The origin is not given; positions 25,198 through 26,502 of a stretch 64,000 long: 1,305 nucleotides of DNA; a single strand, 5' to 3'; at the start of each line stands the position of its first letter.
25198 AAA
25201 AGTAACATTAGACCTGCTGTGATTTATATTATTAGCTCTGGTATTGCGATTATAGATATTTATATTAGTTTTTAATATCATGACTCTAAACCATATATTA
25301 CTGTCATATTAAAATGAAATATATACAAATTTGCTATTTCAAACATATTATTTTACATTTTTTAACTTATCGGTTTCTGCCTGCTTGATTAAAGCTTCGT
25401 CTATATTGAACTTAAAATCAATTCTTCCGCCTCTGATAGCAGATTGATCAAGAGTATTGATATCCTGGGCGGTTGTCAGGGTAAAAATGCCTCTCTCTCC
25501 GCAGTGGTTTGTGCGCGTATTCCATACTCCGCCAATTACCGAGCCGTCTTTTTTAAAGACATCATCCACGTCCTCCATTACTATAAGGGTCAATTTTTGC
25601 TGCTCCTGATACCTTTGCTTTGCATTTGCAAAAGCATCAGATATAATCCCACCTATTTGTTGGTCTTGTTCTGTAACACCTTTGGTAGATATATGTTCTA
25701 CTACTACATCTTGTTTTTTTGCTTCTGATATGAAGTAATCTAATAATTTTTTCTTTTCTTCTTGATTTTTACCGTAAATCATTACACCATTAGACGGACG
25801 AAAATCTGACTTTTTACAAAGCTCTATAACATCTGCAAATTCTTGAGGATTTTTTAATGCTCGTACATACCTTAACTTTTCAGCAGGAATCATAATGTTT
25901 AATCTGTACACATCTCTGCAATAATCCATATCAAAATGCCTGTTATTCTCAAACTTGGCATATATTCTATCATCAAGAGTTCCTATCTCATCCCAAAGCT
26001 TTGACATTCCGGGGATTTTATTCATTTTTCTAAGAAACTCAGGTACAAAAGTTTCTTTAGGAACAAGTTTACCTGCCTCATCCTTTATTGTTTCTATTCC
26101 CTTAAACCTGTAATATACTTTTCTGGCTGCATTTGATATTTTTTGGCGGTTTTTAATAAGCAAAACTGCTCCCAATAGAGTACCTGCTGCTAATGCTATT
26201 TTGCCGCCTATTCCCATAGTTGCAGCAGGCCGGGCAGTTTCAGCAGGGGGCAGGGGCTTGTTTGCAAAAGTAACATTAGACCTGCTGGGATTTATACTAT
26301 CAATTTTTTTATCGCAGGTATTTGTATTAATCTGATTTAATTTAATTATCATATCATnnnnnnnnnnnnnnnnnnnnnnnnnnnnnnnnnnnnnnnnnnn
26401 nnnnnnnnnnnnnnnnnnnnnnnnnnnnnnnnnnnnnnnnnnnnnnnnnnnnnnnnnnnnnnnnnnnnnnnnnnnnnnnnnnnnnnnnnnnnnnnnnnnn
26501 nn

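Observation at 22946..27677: Four-gene cassette of classical-AAA proteins: two intact ATPases flanking two membrane-anchored, lid-less pseudo-ATPases, with no recognisable effector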

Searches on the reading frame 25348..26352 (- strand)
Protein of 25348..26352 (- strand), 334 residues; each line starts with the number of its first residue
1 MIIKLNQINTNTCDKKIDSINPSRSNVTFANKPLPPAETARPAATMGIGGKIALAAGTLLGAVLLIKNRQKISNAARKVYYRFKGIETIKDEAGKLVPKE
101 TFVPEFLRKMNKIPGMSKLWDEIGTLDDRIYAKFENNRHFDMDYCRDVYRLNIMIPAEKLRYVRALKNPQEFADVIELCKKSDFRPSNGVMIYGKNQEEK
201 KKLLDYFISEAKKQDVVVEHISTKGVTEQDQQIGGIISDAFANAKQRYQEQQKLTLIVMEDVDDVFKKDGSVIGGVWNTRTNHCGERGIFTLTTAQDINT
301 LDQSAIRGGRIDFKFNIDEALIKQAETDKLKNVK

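Call 3: search_protein_families(library=pfam, proteins=[window:25348-26352:-], max_evalue=1)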
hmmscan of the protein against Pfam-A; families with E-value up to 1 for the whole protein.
window:25348-26352:- (334 aa): 0 families

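Call 4: search_protein_families(library=ncbifam, proteins=[window:25348-26352:-], max_evalue=1)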
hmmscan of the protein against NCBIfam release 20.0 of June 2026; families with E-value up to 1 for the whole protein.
window:25348-26352:- (334 aa): 0 families

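Call 5: search_protein_families(library=padloc, proteins=[window:25348-26352:-], max_evalue=1)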
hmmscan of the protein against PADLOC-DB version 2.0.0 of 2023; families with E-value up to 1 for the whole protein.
window:25348-26352:- (334 aa): 0 families

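Call 9: find_homologous_proteins(query=window:25348-26352:-)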
Query window:25348-26352:- (334 aa): 5 proteins with E <= 0.001 among 1779 candidates.
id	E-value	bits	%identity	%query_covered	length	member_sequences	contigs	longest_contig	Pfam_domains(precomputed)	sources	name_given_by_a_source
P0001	1.2e-219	746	100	100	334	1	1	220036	-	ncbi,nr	ncbi:MAG: hypothetical protein PHX18_03330 [Candidatus Gastranaerophilales bacterium]|nr:hypothetica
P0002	2.5e-175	600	82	100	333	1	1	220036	-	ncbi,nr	ncbi:MAG: hypothetical protein PHX18_03325 [Candidatus Gastranaerophilales bacterium]|nr:hypothetica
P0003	8.6e-73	264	44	99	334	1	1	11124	-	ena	-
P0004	2.8e-72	262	47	80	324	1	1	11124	-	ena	-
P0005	7.4e-50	188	45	68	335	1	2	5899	-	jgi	-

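Call 12: find_encoding_contigs(protein=P0003, flank=10000)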
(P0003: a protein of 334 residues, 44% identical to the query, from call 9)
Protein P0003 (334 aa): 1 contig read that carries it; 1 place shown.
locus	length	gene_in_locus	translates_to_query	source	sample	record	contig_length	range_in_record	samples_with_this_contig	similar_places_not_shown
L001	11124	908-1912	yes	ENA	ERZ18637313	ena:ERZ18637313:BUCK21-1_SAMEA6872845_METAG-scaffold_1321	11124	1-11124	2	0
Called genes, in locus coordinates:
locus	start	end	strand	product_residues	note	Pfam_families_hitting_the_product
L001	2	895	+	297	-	?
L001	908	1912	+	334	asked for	-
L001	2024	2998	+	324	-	-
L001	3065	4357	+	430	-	PF00004:AAA, PF07724:AAA_2 (weak)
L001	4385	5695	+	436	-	PF00004:AAA, PF07724:AAA_2 (weak)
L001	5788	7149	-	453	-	PF00004:AAA, PF07724:AAA_2 (faint), PF07728:AAA_5 (weak)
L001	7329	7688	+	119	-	-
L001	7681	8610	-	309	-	-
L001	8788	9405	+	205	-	PF00239:Resolvase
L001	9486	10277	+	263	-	PF02384:N6_Mtase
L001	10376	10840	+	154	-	-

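Call 15: find_encoding_contigs(protein=P0005, flank=10000)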
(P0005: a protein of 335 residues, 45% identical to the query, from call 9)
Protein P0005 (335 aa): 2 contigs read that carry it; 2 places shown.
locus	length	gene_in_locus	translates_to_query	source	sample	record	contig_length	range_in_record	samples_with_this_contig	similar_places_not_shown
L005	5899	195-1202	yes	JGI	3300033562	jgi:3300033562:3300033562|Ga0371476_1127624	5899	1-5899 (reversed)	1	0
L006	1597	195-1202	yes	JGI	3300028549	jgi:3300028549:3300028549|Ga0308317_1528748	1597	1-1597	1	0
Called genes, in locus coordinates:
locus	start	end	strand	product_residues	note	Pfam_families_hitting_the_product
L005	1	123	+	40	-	?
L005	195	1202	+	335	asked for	-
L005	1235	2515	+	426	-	PF00004:AAA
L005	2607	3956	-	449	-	PF00004:AAA, PF07724:AAA_2 (weak), PF07728:AAA_5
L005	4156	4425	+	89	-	-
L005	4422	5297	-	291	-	-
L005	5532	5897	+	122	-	?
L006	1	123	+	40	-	?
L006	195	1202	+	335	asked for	-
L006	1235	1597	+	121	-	?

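Call 28: search_protein_families(library=pfam, proteins=[L001:5788-7149:-, L001:7329-7688:+, L001:7681-8610:-], max_evalue=0.01)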
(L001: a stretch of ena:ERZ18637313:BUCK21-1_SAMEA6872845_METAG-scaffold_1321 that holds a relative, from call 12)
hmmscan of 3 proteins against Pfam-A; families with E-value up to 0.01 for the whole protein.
L001:5788-7149:- (453 aa): 8 families
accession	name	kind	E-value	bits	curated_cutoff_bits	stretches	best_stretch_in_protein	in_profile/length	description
PF00004.35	AAA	-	7.6e-19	68.9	21.2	1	195-333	1-126/131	ATPase family associated with various cellular activities (AAA)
PF07728.20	AAA_5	-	2e-06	28.3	22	1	195-326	2-135/139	AAA domain (dynein-related subfamily)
PF07724.20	AAA_2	-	1.4e-05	25.7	27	1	197-317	8-124/166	AAA domain (Cdc48 subfamily)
PF07726.17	AAA_3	-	0.00012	22.4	27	1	197-293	4-91/131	ATPase family associated with various cellular activities (AAA)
PF05496.18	RuvB_N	-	0.00012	22.3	27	1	160-231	7-72/159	Holliday junction DNA helicase RuvB P-loop domain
PF13401.12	AAA_22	-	0.0035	18.1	27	0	191-274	4-97/130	AAA domain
PF13173.12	AAA_14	-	0.0051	17.3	27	0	194-339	4-124/129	AAA domain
PF13238.12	AAA_18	-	0.0061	17.4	29.4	0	196-228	2-26/128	AAA domain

L001:7329-7688:+ (119 aa): 1 family
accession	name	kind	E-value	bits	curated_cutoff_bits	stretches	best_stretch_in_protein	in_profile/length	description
PF08671.16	SinI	-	0.0088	16.2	31.4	0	106-117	7-18/28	Anti-repressor SinI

L001:7681-8610:- (309 aa): 0 families

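Call 31: find_related_loci(query=A1, collection=genome_contigs, flank=10000)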
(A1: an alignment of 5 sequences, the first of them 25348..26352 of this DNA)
Query A1 (334 aa) in genome_contigs; peptide patterns used: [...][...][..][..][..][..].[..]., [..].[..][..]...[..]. (x = any residue, [..] = any of these).
151 stretches matched a pattern, but none encodes a relative of the query by tblastn (E <= 1e-3).

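Call 33: predict_structure(alignment_id=A1)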
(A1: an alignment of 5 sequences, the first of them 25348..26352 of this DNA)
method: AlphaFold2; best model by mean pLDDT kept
length: 334 residues; sequences in the alignment: 5
mean_pLDDT: 58.0   pTM: 0.56
mean pLDDT of the five models: 58.0, 44.1, 42.6, 41.3, 37.7
residues with pLDDT >= 90: 0; 70-90: 132; 50-70: 88; < 50: 114
segments of 3 or more residues with pLDDT < 50: 1-73, 75-84, 181-187, 268-285, 307-309
pLDDT, mean of each block of 10 residues (from residue 1): 22 24 25 25 24 22 24 46 56 70 67 74 71 59 70 67 75 66 49 84 85 82 66 72 81 81 60 40 55 76 53 72 72 54
secondary structure, 60 per line:
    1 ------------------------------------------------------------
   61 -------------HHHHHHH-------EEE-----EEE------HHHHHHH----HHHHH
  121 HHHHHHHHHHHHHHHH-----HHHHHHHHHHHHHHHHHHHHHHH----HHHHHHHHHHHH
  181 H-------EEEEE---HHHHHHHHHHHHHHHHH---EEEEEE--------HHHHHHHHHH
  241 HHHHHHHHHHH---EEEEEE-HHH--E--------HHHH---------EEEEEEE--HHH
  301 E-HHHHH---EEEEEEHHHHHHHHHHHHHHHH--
elements in order: H74-80 E88-90 E96-98 H105-111 H116-136 H142-164 H169-181 E189-193 H197-213 E217-222 H231-251 E255-260 H276-279 E289-295 H303-307 E311-316 H317-332

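Call 36: search_solved_structures(query=A1, max_evalue=10, show_alignments=2)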
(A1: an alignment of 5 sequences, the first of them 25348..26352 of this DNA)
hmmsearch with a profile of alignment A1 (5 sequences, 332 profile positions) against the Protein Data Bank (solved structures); distinct sequences matched with E-value up to 10: 5.
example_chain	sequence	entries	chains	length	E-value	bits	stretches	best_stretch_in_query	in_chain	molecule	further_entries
6sh3_A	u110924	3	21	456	0.062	16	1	256-328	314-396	Mitochondrial chaperone BCS1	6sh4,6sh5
9gs2_A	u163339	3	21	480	0.07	15.8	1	256-328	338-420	Mitochondrial chaperone BCS1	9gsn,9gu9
8vl4_A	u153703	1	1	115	1.2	11.7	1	64-133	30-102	De novo design protein 312 parent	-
3kvo_A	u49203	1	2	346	1.4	11.5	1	49-103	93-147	Hydroxysteroid dehydrogenase-like protein 2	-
9yis_A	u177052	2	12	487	2.3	10.8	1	68-145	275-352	Glutamate dehydrogenase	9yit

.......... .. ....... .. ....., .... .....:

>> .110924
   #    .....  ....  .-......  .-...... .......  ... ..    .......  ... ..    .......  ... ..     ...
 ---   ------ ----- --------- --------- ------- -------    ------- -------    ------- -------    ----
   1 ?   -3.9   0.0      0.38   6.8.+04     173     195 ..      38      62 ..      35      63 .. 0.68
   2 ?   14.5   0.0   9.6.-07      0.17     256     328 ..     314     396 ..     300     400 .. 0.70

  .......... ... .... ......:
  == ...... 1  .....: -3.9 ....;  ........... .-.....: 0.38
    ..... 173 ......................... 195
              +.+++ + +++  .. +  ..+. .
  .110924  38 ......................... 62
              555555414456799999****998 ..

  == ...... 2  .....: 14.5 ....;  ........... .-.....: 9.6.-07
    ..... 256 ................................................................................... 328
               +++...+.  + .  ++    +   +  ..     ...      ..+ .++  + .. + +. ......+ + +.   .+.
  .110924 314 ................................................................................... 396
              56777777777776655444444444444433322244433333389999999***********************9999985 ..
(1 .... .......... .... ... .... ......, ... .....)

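Call 47: search_protein_representatives(alignment_id=A1)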
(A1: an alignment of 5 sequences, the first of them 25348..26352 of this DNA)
Query: 5 sequences, 332 profile positions. Proteins with E-value up to 0.001 (for the whole library): 55; up to 1e-10: 18; up to 1e-30: 9. The best 55 are listed.
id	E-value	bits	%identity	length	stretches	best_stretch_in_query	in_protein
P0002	3.3e-170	582.3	-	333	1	1-331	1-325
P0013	3.5e-120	417.9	-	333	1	1-332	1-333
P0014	5.6e-56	206.8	-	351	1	2-322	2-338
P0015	2.5e-47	178.4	-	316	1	84-322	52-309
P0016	2.5e-46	175.1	-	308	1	125-332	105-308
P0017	4.7e-44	167.6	-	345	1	21-320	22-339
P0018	5.8e-40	154.2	-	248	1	118-323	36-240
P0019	6.7e-38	147.4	-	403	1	81-320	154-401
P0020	4.5e-37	144.7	-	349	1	8-322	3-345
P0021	1.8e-27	113.1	-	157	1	181-322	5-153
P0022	1.2e-20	90.6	-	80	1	257-329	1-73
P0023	3.9e-19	85.7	-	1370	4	188-318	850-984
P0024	4.7e-16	75.6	-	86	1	286-332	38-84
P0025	1.5e-14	70.6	-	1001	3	180-318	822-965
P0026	1.9e-14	70.3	-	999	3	178-319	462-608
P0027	5.5e-13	65.5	-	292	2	177-316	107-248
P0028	1.3e-11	60.9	-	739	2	150-318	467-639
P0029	3.7e-11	59.5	-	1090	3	164-318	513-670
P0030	2.2e-08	50.3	-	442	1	179-319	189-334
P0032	6.8e-08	48.7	-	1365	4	186-316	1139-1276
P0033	8.3e-08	48.5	-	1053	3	200-318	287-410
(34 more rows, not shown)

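Call 50: find_homologous_proteins(query=A3, max_evalue=0.00001)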
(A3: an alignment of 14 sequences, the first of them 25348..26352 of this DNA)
Query A3 (14 sequences) (334 aa, profile of the alignment): 6 proteins with E <= 0.00001 among 8000 candidates.
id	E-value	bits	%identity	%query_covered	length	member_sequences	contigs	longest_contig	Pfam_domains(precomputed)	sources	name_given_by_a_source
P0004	3.0e-119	416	47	80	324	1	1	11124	-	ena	-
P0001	5.2e-116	406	100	100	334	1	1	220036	-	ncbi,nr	ncbi:MAG: hypothetical protein PHX18_03330 [Candidatus Gastranaerophilales bacterium]|nr:hypothetica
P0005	3.1e-115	403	45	68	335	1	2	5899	-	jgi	-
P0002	1.0e-113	398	82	100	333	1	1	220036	-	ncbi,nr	ncbi:MAG: hypothetical protein PHX18_03325 [Candidatus Gastranaerophilales bacterium]|nr:hypothetica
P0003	1.9e-109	384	44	99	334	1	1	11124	-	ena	-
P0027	4.1e-60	222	26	41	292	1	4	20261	-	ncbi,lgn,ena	-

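Call 51: find_encoding_contigs(protein=P0027, flank=10000)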
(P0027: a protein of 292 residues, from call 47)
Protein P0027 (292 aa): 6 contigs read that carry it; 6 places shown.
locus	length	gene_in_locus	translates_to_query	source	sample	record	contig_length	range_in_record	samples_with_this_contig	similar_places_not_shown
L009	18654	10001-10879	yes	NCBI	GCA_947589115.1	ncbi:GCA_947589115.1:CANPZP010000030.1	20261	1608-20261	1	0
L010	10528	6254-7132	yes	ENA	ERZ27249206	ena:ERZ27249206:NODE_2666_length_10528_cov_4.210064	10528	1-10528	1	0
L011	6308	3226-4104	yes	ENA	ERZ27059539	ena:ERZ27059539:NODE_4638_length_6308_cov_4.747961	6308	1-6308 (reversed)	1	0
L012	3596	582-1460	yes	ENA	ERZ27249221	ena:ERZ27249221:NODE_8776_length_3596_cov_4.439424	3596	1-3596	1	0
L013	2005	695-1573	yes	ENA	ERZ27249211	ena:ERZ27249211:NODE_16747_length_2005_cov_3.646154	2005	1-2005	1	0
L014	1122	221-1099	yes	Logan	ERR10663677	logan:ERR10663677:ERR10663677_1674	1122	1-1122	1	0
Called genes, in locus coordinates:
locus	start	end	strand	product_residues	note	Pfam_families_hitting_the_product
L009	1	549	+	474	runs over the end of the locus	PF02321:OEP, PF25885:HH_EMRA (faint), PF02321:OEP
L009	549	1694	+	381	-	PF25917:BSH_RND, PF25973:BSH_CzcB, PF25881:HH_YBHG (faint), PF25876:HH_MFP_RND, PF25954:Beta-barrel_RND_2, PF25990:Beta-barrel_YknX, PF26002:Beta-barrel_AprE (weak)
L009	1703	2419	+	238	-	PF00005:ABC_tran, PF02463:SMC_N (faint)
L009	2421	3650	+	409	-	PF12704:MacB_PCD, PF02687:FtsX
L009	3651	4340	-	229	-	PF00089:Trypsin, PF13365:Trypsin_2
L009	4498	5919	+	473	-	PF01565:FAD_binding_4, PF02913:FAD-oxidase_C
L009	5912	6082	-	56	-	-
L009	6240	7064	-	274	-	PF01553:Acyltransferase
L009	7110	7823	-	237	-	PF02308:MgtC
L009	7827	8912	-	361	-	PF12911:OppC_N (weak), PF00528:BPD_transp_1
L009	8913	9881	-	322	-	PF19300:BPD_transp_1_N, PF00528:BPD_transp_1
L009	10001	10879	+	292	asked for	-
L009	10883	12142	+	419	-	PF00004:AAA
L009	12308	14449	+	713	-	PF03477:ATP-cone, PF13597:NRDD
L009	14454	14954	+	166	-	PF13353:Fer4_12, PF04055:Radical_SAM (weak)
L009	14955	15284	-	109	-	PF13560:HTH_31, PF12844:HTH_19, PF13443:HTH_26 (weak), PF01381:HTH_3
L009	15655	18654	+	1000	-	?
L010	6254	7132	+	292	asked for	-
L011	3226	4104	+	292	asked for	-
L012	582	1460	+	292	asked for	-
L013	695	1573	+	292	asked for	-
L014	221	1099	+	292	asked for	-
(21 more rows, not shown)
